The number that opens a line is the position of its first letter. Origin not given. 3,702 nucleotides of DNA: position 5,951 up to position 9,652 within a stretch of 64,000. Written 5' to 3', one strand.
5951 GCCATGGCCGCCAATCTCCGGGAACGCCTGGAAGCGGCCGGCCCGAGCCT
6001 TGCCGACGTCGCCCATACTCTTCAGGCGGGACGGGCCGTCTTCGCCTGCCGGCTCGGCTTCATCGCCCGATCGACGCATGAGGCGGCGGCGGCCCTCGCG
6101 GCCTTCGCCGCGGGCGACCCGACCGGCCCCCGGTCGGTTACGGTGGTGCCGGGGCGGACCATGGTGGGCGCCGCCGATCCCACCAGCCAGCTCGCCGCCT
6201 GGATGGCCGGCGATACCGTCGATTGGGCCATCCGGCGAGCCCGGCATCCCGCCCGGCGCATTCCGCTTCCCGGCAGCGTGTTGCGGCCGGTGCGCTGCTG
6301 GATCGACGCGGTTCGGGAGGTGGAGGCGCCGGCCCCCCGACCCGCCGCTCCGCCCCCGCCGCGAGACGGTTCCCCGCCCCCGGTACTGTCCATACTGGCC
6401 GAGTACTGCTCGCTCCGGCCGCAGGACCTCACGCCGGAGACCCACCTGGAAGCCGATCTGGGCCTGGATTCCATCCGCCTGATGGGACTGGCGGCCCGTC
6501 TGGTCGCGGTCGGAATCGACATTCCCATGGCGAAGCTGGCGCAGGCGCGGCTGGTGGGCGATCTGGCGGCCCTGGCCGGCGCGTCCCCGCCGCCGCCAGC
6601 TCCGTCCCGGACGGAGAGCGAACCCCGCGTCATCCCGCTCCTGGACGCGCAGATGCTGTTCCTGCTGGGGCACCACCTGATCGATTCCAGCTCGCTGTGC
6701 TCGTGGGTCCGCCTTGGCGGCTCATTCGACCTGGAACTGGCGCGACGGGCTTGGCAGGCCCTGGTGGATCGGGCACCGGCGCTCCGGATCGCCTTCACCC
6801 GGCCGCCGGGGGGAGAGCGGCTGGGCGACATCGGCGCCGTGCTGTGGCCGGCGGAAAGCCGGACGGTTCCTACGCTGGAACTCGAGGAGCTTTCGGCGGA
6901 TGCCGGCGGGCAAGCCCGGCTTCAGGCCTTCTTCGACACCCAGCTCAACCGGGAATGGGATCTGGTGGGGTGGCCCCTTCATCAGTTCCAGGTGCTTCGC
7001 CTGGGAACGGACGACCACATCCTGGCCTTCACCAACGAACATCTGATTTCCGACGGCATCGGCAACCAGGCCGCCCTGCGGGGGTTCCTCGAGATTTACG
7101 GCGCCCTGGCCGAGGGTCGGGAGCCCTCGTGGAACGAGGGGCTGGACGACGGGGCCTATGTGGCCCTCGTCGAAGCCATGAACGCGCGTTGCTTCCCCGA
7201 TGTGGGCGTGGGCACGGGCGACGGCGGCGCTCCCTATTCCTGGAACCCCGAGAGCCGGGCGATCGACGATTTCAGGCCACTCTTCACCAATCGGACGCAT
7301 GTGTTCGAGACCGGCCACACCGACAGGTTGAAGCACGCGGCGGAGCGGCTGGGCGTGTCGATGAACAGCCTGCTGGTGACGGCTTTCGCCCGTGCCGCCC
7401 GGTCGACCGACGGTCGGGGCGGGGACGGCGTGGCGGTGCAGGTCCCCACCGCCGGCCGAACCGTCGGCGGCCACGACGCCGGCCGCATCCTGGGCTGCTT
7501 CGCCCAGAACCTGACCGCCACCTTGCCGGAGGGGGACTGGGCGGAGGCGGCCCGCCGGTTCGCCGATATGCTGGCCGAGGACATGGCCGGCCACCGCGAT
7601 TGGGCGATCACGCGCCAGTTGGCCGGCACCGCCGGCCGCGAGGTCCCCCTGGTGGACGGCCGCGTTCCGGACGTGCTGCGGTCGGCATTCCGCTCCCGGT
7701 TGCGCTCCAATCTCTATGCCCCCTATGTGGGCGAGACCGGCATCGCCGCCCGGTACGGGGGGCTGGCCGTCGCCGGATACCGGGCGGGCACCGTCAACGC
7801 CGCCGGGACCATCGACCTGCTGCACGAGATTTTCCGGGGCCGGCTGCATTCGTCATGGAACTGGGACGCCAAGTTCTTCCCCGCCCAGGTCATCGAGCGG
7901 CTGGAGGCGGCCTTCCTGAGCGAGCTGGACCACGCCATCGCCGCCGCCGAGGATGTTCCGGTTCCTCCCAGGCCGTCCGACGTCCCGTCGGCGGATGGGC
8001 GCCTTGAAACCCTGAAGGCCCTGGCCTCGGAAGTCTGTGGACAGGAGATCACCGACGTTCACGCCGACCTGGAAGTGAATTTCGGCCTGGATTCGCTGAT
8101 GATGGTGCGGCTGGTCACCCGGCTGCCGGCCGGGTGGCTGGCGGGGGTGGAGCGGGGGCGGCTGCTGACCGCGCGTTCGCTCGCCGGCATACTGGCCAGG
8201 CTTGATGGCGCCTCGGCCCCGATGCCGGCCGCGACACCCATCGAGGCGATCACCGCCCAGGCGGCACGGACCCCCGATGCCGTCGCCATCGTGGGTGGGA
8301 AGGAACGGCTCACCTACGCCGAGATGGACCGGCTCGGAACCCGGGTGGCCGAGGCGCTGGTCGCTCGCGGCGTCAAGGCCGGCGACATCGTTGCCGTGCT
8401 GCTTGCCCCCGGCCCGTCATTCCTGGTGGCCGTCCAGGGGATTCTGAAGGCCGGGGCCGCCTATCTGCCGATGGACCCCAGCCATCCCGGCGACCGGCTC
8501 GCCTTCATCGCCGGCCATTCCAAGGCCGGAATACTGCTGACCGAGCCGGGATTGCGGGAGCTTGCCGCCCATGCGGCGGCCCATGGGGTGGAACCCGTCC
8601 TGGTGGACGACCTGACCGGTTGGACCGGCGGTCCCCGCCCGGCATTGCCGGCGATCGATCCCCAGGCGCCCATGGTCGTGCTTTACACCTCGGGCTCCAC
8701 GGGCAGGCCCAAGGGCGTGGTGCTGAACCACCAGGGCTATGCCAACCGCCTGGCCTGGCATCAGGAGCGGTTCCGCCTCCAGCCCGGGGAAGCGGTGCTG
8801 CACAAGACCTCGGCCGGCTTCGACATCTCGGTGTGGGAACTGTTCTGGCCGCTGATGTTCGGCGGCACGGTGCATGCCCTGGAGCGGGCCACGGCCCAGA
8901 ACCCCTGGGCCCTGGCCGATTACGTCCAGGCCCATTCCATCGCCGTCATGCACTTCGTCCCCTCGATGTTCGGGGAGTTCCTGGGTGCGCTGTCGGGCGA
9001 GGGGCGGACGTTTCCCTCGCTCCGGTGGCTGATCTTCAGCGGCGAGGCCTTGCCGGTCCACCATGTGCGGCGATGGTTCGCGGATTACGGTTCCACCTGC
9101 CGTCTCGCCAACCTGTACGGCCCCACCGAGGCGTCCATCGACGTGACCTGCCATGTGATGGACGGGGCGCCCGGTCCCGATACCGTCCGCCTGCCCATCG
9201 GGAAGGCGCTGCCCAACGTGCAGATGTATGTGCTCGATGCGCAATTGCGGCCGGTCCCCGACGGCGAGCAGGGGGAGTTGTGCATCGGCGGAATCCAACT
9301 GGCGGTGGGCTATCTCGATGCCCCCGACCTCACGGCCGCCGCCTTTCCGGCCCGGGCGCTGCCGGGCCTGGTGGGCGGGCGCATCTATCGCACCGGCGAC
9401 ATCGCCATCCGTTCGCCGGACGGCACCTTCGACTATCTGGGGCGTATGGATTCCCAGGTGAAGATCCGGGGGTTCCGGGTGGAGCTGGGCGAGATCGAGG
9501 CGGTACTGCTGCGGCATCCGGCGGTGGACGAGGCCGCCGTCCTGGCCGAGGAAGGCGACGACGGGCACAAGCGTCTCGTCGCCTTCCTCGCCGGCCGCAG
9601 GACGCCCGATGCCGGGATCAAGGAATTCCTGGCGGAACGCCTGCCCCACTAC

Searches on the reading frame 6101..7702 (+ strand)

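Call 15: search_protein_families(library=pfam, proteins=[window:6101-7702:+], max_evalue=0.01)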
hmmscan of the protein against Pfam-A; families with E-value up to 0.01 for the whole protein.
window:6101-7702:+ (534 aa): 3 families
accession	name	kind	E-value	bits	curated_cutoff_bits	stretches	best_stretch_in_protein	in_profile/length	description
PF00668.25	Condensation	-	4.8e-18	65.5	30.6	1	177-343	4-168/456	Condensation domain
PF00550.31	PP-binding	-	1.1e-09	38.8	20.8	1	95-158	3-66/67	Phosphopantetheine attachment site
PF16911.10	PapA_C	-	0.0014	18.5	30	1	400-447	10-57/203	Phthiocerol/phthiodiolone dimycocerosyl transferase C-terminus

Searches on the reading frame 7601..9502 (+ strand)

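Call 15: search_protein_families(library=pfam, proteins=[window:7601-9502:+], max_evalue=0.01)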
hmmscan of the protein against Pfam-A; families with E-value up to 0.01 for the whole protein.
window:7601-9502:+ (634 aa): 2 families
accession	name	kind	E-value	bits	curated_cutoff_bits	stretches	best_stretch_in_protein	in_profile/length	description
PF00501.34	AMP-binding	-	4.5e-87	292.8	29.9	1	219-572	3-384/384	AMP-binding enzyme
PF00550.31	PP-binding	-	4e-05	24.2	20.8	1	136-175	1-41/67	Phosphopantetheine attachment site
